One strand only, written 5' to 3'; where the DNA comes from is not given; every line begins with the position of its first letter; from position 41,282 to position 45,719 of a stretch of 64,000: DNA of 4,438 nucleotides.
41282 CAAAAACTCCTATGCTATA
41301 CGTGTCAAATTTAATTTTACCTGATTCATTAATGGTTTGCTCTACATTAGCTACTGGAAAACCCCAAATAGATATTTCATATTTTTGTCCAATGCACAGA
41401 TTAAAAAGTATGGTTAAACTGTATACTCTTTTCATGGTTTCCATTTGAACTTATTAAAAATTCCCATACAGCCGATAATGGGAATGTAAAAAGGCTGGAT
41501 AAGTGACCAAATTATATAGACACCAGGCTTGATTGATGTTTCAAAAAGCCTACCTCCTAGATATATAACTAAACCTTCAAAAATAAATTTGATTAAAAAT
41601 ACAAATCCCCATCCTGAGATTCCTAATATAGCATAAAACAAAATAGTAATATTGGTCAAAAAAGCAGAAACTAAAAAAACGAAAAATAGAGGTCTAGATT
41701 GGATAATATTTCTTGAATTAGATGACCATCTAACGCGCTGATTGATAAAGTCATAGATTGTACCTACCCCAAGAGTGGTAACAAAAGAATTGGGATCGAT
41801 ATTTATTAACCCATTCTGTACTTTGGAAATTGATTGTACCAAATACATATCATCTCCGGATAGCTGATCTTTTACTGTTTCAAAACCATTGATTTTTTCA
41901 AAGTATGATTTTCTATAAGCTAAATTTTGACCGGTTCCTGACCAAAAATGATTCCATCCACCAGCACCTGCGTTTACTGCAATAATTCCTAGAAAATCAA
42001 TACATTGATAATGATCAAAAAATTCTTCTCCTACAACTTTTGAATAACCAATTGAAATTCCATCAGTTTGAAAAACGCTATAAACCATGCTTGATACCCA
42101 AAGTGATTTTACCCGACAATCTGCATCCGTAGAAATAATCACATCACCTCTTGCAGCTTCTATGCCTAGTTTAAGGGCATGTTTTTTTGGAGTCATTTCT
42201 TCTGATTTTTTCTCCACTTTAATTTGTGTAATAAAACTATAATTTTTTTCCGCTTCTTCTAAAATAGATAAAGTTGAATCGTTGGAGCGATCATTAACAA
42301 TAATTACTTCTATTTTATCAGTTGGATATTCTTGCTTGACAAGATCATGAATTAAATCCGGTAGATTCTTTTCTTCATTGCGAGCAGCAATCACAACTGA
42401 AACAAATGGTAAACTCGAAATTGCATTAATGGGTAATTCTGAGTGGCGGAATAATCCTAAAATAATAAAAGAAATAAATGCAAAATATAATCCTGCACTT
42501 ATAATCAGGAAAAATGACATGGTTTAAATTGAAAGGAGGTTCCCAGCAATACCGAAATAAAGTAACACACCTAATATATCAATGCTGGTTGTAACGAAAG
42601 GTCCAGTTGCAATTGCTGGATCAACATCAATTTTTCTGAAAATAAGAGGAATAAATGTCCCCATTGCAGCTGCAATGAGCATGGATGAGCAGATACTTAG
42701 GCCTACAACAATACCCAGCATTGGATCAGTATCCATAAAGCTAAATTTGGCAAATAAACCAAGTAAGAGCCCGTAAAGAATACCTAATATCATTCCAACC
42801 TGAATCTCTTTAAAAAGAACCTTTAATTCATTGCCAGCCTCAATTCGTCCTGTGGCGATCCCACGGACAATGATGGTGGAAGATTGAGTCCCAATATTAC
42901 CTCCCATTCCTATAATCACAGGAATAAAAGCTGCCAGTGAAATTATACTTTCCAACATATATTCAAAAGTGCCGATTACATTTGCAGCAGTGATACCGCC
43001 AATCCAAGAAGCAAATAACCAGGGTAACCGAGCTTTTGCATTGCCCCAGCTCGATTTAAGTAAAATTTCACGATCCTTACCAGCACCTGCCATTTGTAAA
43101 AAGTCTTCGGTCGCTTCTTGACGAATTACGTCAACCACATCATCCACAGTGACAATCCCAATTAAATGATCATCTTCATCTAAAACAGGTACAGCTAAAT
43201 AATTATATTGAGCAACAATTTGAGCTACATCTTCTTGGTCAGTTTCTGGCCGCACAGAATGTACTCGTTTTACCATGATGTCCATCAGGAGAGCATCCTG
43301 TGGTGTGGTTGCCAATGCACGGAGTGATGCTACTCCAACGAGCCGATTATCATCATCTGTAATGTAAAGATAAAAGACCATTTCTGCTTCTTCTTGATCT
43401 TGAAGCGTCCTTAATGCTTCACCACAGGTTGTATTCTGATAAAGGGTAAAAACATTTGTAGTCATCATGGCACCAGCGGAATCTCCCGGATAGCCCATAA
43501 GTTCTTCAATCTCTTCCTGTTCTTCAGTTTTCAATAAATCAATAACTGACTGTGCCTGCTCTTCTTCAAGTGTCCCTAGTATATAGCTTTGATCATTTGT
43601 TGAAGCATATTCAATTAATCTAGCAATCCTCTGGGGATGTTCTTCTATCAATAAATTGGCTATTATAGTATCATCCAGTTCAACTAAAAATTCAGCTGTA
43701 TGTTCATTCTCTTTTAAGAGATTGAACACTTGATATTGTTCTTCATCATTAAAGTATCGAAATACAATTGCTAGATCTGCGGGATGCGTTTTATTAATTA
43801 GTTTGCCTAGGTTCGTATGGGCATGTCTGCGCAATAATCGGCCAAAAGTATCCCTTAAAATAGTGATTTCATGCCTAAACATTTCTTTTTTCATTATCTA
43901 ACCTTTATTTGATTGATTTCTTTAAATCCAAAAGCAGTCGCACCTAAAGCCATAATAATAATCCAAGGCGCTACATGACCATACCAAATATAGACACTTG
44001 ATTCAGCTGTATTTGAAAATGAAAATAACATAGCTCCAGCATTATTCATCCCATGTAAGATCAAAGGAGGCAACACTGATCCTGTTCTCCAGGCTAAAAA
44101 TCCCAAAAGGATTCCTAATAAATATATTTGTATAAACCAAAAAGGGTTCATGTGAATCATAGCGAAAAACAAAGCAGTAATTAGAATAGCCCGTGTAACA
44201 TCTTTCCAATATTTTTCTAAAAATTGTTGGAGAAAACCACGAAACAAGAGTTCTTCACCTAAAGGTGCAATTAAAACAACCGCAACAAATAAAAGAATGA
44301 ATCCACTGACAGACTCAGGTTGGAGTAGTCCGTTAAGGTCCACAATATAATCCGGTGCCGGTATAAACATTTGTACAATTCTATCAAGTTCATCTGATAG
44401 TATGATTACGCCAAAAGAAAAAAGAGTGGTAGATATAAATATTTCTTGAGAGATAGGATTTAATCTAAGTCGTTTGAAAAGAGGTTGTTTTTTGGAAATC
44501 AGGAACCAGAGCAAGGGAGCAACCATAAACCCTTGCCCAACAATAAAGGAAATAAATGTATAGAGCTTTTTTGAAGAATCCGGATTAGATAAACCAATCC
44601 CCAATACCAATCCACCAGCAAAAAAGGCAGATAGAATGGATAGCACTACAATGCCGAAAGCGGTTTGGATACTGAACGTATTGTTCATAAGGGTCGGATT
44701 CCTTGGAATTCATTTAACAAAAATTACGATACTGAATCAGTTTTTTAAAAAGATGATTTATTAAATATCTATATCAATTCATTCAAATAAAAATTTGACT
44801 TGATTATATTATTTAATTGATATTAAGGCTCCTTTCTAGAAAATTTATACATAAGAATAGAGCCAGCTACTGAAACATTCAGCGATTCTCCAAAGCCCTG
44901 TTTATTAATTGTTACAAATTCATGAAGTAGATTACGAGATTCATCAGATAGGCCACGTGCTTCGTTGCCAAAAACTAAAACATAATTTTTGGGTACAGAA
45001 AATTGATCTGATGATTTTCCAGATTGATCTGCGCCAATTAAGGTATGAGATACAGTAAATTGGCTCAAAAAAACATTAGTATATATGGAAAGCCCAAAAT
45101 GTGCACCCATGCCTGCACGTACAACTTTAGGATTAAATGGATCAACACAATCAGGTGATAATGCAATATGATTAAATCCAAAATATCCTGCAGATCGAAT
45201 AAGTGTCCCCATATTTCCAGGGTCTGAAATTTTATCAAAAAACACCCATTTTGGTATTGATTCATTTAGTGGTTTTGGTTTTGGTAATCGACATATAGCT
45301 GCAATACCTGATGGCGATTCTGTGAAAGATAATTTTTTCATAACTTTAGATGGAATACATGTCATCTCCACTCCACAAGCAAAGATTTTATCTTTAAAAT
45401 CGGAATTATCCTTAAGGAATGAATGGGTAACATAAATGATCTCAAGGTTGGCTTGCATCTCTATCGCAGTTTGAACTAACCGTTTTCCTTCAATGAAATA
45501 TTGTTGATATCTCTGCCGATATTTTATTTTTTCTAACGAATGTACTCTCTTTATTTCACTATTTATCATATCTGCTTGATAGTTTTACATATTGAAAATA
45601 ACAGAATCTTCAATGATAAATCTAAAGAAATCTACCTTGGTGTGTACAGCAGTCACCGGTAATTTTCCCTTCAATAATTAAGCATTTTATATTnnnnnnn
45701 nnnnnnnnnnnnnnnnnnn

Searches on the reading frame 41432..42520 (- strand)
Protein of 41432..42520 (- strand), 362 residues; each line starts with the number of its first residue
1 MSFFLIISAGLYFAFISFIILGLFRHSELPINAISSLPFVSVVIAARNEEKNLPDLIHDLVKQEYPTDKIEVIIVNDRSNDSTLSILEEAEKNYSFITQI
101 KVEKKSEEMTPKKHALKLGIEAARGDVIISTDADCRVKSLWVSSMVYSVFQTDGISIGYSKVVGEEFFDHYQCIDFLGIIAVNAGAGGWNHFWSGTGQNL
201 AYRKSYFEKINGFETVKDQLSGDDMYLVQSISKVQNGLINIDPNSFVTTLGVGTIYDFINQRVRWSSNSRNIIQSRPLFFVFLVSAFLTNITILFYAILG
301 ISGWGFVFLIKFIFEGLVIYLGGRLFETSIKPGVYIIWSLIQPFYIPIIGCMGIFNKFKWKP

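Call 32: search_protein_families(library=pfam, proteins=[window:41432-42520:-], max_evalue=0.00001)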
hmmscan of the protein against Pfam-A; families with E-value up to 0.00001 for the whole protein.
window:41432-42520:- (362 aa): 5 families
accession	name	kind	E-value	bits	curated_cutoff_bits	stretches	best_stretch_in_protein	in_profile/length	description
PF00535.33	Glycos_transf_2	-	1.8e-21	77.2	23.3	1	41-174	1-129/168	Glycosyl transferase family 2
PF13641.12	Glyco_tranf_2_3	-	5.6e-11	43.3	27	1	40-135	3-97/230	Glycosyltransferase like family 2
PF13506.12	Glyco_transf_21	-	1e-09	38.5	21.7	1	99-266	5-173/174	Glycosyl transferase family 21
PF10111.15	Glyco_tranf_2_2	-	4.4e-06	26.8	27.3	1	41-137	1-94/276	Glycosyltransferase like family 2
PF13632.12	Glyco_trans_2_3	-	8.5e-06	26.2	27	0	163-310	39-189/198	Glycosyl transferase family group 2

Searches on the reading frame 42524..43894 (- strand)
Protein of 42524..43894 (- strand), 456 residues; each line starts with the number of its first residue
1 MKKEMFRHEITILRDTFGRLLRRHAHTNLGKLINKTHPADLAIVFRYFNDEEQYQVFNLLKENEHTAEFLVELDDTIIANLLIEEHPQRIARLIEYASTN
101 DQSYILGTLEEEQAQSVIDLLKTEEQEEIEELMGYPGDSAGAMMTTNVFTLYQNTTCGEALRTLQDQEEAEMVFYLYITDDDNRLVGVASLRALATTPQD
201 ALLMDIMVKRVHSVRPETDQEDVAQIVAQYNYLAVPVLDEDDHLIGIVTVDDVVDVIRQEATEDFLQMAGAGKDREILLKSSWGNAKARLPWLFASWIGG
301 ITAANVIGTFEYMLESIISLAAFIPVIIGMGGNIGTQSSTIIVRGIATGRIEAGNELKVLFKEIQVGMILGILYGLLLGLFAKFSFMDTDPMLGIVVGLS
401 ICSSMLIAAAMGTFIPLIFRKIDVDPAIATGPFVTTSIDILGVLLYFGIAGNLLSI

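Call 32: search_protein_families(library=pfam, proteins=[window:42524-43894:-], max_evalue=0.00001)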
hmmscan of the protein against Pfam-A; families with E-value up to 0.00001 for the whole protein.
window:42524-43894:- (456 aa): 4 families
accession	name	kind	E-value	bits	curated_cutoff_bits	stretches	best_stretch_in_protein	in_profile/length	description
PF01769.21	MgtE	-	2.8e-37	128.2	27.6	1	324-449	1-125/125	Divalent cation transporter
PF00571.33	CBS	-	5.1e-22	78.4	24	2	205-257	3-55/57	CBS domain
PF03448.22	MgtE_N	-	1.1e-16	61.7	25.9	1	37-137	2-101/102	MgtE intracellular N domain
PF14841.11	FliG_M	-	3e-06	27.8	25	0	77-118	3-44/76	FliG middle domain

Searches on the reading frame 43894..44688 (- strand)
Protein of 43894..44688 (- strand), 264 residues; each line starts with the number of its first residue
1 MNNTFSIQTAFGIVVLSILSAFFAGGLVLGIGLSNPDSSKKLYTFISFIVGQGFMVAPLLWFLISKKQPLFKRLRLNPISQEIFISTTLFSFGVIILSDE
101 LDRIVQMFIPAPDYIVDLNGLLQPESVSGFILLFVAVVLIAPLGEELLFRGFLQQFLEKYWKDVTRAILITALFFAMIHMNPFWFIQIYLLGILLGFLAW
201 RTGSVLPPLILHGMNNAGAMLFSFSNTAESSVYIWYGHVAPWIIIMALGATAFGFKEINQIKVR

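Call 32: search_protein_families(library=pfam, proteins=[window:43894-44688:-], max_evalue=0.00001)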
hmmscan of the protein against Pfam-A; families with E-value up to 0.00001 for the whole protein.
window:43894-44688:- (264 aa): 1 family
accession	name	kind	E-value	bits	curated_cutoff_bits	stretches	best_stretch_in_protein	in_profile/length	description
PF02517.21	Rce1-like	-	1.1e-23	83.7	22.4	1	129-217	3-92/93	Type II CAAX prenyl endopeptidase Rce1-like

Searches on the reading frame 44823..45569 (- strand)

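Call 32: search_protein_families(library=pfam, proteins=[window:44823-45569:-], max_evalue=0.00001)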
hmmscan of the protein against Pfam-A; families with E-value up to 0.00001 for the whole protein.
window:44823-45569:- (248 aa): 3 families
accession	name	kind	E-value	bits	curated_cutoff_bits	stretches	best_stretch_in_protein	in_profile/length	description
PF00588.24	SpoU_methylase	-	3.7e-32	111.8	29.7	1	109-241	4-142/142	SpoU rRNA Methylase family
PF22435.1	MRM3-like_sub_bind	-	7.9e-17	61.9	27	1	3-91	1-84/84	MRM3-like substrate binding domain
PF08032.17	SpoU_sub_bind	-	1.3e-07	32.3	22.8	1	25-97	1-74/76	RNA 2'-O ribose methyltransferase substrate binding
